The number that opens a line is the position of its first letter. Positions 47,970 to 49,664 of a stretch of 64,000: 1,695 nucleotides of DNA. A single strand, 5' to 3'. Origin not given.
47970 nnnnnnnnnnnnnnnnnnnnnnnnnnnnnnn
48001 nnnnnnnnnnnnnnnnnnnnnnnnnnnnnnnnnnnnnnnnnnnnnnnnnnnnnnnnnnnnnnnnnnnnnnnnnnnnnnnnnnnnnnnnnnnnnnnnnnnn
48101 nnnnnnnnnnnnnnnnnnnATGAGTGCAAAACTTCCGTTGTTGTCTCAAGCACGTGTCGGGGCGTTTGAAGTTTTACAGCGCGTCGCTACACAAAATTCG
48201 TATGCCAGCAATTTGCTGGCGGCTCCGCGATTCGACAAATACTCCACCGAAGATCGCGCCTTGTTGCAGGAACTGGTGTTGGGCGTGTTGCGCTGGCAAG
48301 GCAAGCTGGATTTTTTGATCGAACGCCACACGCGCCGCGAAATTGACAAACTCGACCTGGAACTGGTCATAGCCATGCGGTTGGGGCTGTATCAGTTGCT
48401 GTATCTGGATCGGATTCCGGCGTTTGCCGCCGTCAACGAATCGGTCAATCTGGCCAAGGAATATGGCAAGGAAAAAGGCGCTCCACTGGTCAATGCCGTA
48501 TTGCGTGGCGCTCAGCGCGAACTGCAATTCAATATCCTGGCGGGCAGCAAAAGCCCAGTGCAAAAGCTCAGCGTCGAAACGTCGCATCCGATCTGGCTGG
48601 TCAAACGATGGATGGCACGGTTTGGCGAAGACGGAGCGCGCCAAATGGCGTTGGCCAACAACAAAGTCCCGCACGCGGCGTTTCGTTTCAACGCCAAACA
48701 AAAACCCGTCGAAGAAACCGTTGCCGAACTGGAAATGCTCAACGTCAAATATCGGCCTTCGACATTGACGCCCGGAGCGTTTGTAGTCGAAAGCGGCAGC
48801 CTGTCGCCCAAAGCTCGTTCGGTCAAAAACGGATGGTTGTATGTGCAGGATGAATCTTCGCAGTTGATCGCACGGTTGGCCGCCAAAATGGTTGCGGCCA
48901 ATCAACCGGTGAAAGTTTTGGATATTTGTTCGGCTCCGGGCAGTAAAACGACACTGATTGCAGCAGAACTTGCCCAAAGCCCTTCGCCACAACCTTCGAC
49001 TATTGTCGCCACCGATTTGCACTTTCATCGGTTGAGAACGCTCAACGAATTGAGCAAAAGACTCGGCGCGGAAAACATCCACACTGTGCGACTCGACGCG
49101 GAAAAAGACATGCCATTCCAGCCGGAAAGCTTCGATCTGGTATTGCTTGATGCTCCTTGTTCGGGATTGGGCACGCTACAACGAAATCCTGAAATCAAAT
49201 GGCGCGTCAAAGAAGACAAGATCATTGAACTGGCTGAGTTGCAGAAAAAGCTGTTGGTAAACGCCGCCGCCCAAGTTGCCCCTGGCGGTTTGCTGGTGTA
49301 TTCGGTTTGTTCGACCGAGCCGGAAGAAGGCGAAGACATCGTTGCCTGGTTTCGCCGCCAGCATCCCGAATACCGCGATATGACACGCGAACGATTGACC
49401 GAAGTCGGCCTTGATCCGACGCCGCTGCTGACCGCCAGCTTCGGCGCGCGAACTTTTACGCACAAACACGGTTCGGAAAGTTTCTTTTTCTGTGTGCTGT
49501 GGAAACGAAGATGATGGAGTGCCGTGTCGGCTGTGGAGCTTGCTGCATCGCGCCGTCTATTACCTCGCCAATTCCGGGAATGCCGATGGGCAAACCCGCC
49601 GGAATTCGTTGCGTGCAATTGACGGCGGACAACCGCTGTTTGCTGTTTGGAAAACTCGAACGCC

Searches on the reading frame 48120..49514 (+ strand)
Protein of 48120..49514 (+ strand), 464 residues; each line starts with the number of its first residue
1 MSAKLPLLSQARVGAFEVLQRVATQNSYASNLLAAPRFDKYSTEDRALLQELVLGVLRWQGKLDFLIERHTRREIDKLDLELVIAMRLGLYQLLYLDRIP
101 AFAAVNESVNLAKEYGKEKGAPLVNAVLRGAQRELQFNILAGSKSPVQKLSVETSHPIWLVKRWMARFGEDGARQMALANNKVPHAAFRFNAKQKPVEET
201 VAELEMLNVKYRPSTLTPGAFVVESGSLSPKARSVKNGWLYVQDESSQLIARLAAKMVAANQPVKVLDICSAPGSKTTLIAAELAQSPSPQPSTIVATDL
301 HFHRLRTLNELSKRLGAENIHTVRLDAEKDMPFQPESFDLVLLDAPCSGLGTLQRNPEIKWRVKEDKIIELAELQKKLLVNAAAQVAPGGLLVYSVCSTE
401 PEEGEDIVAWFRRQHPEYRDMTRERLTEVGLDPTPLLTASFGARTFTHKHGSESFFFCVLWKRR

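Call 70: search_protein_families(library=pfam, proteins=[window:48120-49514:+], max_evalue=0.00001)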
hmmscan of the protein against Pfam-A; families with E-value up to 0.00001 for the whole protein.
window:48120-49514:+ (464 aa): 4 families
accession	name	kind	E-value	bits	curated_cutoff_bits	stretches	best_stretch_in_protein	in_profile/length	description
PF01189.24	Methyltr_RsmB-F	-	3.1e-43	148.2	27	1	264-459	10-197/199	16S rRNA methyltransferase RsmB/F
PF01029.23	NusB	-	3.3e-31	108.9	23.1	1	10-133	2-133/133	NusB family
PF22458.1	RsmF-B_ferredox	-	2.6e-11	43.9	27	1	156-225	1-69/74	Methyltr_RsmF/B-like, ferredoxin-like domain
PF13847.12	Methyltransf_31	-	2.1e-07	31.1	27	1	264-408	5-123/145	Methyltransferase domain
